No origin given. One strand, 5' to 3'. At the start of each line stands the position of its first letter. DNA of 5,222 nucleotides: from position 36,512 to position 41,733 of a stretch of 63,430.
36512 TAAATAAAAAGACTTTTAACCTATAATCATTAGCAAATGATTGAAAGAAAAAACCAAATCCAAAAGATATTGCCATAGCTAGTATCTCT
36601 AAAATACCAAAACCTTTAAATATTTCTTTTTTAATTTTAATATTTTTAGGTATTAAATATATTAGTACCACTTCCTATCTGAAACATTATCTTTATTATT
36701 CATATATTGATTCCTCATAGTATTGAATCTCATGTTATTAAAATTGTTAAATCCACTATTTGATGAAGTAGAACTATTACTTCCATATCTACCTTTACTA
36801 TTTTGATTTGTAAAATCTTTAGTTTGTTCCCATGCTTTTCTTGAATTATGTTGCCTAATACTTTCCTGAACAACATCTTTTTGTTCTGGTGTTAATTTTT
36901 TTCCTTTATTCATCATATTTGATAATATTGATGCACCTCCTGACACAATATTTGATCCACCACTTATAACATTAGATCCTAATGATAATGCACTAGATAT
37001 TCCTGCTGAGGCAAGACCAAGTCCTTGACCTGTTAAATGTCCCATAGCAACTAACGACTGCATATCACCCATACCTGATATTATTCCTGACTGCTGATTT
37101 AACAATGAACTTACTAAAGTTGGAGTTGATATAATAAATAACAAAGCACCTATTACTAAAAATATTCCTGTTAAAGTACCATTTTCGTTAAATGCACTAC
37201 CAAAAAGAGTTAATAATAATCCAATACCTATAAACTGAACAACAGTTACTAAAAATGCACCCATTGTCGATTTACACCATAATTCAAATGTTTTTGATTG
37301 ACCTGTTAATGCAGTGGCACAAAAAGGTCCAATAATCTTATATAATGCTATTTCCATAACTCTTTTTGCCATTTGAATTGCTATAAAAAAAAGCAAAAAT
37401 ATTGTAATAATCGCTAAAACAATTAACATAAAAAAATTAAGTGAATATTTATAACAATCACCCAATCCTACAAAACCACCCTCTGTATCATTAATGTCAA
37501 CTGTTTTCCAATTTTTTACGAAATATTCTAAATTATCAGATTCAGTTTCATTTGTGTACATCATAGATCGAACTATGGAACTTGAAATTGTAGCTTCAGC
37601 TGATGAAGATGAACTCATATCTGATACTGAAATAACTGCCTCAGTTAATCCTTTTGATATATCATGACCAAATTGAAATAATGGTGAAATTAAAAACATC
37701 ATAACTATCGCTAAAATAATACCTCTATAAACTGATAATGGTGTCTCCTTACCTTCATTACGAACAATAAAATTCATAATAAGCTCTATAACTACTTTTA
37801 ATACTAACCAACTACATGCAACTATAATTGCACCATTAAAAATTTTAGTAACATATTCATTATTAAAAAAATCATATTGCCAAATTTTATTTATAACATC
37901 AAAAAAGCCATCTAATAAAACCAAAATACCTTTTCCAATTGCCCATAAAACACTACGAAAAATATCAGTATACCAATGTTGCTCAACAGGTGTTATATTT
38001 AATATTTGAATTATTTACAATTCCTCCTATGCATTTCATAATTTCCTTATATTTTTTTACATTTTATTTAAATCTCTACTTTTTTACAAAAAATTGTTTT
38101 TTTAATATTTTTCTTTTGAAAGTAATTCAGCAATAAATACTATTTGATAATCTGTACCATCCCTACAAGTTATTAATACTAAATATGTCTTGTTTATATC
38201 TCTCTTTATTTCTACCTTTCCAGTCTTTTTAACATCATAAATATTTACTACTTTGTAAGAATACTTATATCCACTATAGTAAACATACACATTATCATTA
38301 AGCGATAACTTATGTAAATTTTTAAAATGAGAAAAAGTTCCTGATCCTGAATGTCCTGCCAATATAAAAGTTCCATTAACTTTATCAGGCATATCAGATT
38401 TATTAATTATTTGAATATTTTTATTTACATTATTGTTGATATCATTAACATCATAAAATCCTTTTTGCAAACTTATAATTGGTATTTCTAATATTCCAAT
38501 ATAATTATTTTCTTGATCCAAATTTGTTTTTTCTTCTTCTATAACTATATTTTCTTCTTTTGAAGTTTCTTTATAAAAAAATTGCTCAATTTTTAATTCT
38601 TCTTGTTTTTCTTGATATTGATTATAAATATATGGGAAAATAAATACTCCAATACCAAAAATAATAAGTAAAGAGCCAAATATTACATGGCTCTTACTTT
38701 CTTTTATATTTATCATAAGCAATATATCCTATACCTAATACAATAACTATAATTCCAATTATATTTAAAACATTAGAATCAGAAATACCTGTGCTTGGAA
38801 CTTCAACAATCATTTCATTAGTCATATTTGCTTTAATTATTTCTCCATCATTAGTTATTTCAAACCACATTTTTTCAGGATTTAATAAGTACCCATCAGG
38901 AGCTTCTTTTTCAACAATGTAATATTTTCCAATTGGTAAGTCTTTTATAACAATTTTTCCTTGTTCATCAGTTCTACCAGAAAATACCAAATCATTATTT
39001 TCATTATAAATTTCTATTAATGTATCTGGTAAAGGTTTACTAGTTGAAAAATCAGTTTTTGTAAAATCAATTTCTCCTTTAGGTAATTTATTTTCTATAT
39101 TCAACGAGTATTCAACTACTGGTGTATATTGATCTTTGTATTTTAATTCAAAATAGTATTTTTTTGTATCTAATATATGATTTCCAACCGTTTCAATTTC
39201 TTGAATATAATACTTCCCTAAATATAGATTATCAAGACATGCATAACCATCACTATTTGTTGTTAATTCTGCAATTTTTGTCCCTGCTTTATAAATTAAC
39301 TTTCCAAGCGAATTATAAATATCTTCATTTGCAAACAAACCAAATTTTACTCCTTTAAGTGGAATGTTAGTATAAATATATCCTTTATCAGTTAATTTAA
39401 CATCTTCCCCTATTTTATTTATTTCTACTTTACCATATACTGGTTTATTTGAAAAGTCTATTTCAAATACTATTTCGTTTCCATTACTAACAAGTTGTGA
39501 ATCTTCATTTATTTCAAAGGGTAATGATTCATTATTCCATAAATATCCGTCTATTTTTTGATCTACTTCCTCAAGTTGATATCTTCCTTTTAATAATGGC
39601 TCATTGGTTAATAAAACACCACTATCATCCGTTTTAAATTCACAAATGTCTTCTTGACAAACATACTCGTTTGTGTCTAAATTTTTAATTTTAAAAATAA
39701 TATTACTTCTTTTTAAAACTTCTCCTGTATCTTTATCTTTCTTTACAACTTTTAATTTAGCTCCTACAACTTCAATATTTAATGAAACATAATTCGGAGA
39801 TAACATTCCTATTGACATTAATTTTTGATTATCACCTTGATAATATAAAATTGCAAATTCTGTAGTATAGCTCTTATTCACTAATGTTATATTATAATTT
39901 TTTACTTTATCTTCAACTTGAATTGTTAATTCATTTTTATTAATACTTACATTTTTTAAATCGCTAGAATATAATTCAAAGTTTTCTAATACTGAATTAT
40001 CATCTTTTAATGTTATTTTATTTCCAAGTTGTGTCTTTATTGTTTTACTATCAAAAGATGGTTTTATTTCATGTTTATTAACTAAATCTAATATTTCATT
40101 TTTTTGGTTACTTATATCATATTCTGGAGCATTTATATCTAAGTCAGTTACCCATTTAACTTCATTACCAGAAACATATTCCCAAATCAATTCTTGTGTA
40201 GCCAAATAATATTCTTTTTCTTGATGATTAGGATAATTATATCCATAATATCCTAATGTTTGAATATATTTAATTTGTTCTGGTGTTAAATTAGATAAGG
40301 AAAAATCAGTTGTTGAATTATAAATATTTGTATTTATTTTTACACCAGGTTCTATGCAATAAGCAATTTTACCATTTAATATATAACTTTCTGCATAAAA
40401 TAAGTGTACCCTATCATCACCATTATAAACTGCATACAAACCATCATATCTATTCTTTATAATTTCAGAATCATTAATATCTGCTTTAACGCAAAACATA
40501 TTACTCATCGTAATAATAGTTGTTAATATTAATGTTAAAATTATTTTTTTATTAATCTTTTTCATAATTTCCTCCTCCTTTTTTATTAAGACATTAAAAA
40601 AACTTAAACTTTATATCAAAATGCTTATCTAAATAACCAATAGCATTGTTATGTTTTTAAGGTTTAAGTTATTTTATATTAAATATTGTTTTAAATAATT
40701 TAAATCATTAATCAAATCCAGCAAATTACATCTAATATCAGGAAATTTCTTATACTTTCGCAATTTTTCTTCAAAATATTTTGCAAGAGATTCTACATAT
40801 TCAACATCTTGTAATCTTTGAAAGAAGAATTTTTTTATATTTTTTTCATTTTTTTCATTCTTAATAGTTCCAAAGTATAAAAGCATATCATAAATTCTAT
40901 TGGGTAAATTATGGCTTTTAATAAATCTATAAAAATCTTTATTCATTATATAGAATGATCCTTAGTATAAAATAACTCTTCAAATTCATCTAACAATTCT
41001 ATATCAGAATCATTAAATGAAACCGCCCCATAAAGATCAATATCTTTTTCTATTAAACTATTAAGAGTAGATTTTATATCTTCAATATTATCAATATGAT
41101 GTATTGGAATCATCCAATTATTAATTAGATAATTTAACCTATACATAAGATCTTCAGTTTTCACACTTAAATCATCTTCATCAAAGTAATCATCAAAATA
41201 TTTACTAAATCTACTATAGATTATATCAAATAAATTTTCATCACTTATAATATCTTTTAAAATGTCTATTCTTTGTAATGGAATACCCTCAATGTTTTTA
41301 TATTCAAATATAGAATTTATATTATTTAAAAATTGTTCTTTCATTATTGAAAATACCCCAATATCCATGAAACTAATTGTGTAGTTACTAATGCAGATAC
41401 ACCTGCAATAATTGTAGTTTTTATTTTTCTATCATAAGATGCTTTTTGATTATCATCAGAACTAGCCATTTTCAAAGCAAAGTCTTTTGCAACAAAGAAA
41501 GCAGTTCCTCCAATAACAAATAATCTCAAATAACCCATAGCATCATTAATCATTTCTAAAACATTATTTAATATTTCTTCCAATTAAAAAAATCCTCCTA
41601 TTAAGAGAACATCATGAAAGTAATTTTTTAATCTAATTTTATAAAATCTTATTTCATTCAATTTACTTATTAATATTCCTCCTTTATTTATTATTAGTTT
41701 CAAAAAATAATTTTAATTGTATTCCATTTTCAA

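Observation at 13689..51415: A 35.1-kb conjugative element splits a P-type cation ATPase gene inside its PEGLP motif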

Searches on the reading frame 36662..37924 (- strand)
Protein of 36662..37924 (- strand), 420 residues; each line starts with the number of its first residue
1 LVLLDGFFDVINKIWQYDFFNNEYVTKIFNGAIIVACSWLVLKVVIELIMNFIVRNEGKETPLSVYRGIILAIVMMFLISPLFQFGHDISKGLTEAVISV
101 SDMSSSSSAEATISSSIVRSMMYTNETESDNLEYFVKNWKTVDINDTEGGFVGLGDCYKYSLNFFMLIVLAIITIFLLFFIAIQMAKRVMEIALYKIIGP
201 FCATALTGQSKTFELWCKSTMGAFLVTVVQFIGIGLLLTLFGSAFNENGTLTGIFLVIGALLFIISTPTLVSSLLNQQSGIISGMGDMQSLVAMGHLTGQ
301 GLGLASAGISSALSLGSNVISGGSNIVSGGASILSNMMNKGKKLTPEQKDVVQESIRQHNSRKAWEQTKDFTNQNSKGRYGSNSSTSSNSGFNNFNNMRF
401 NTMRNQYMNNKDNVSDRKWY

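Call 8: search_protein_families(library=pfam, proteins=[window:36662-37924:-], max_evalue=0.01)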
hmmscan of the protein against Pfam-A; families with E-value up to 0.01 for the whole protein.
window:36662-37924:- (420 aa): 1 family
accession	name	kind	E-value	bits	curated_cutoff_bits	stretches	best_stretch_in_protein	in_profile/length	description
PF19597.4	TrbL_4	-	5.8e-15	55.8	27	2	163-294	144-270/276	Conjugal transfer protein TrbL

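Call 66: search_protein_families(library=ncbifam, proteins=[window:36662-37924:-], max_evalue=0.01)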
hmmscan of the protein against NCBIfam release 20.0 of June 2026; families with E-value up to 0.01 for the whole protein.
window:36662-37924:- (420 aa): 3 families
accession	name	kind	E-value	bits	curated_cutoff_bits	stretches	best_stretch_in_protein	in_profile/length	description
NF045890.1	conj_pls20_p028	equivalog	9.4e-16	57.6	150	2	153-297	230-375/377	pLS20_p028 family conjugation system transmembrane protein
NF045848.1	MMCAP2_0566_fam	domain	2.1e-15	56.8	90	1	17-281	46-318/322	MMCAP2_0566 family conjugal transfer protein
NF045889.1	ICE_Mbov_0396_TM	equivalog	3e-12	46.6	70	1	18-278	45-297/306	Mbov_0396 family ICE element transmembrane protein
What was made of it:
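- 36662..37924 (-): VirB6/TrbL-like membrane protein (pLS20_p028 and Mycoplasma ICE families). calls 8, 66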

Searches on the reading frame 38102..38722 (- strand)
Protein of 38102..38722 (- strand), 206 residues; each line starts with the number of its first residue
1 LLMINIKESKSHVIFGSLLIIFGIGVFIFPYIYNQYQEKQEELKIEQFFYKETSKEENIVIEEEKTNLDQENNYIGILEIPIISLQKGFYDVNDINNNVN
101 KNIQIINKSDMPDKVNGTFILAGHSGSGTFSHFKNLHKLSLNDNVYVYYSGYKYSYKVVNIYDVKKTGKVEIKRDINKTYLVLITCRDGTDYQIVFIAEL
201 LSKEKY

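Call 9: search_protein_families(library=pfam, proteins=[window:38102-38722:-], max_evalue=0.01)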
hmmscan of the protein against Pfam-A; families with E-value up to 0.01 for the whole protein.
window:38102-38722:- (206 aa): 1 family
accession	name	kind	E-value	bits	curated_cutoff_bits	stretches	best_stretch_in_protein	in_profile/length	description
PF04203.18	Sortase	-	4.2e-16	59.3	26.6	1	79-200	2-124/125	Sortase domain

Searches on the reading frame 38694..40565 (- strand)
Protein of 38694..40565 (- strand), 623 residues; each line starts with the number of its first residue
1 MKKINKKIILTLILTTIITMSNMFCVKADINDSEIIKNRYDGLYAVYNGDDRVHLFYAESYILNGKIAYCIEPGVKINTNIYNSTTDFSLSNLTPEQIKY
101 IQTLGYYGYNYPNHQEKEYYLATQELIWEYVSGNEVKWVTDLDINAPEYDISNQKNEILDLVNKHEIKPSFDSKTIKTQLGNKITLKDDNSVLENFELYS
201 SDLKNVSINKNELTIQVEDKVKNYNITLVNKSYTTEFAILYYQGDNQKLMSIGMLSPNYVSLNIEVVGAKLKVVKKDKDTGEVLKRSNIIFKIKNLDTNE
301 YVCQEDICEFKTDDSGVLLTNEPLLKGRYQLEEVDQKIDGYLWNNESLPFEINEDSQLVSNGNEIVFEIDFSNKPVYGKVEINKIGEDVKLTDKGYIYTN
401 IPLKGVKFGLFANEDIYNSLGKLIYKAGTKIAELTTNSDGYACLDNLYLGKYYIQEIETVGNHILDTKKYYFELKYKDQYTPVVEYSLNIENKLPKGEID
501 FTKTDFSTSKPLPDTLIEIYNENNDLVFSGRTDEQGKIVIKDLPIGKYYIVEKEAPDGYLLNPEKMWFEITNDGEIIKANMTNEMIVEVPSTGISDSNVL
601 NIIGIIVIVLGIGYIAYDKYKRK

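Call 9: search_protein_families(library=pfam, proteins=[window:38694-40565:-], max_evalue=0.01)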
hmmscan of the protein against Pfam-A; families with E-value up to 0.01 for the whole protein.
window:38694-40565:- (623 aa): 6 families
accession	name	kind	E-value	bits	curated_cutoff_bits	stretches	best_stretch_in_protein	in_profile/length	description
PF17802.7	SpaA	-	4.3e-40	136.2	23.1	3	497-584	1-90/91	Prealbumin-like fold domain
PF08341.16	TED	-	4.3e-08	33.9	22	1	67-144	1-75/102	Thioester domain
PF11974.14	bMG3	-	3.1e-07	30.7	34.9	1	502-542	18-58/103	Bacterial alpha-2-macroglobulin MG3 domain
PF17210.9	SdrD_B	-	6.1e-07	30.1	29.7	0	510-581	22-92/112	SdrD B-like domain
PF13620.12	CarboxypepD_reg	-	7.7e-05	23.4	32.3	0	507-550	9-52/82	Carboxypeptidase regulatory-like domain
PF25341.1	C2_CAPS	-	0.0039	18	27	0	502-545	27-69/100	C2 domain of CAPS protein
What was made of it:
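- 38102..40565 (-): Sortase (38102-38722) and a thioester/SpaA-domain surface adhesin (38694-40565). call 9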

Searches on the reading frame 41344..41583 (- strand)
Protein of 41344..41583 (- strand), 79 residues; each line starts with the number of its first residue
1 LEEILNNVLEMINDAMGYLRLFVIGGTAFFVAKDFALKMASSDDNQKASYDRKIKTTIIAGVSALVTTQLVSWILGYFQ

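Call 47: search_protein_families(library=pfam, proteins=[window:41344-41583:-], max_evalue=1)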
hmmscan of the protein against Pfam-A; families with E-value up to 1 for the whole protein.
window:41344-41583:- (79 aa): 3 families
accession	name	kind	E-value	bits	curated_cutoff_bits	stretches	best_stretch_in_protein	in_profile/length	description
PF18895.5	T4SS_pilin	-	0.031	14.8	26.6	1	8-74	8-71/71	Type IV secretion system pilin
PF23973.1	DUF7299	-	0.11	13.1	27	1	11-56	1-47/77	Family of unknown function (DUF7299)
PF25193.1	DPC1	-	0.24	12.6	27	0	21-57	9-45/65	Diatom pyrenoid component 1 motif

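Call 66: search_protein_families(library=ncbifam, proteins=[window:41344-41583:-], max_evalue=0.01)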
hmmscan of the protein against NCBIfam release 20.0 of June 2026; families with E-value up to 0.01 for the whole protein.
window:41344-41583:- (79 aa): 1 family
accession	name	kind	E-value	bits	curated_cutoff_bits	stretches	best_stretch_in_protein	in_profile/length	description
NF045849.1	ICE_MMCAP2_0565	equivalog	0.00089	18.9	40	1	3-76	4-78/80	Mbov_0395 family pilin-like conjugal transfer protein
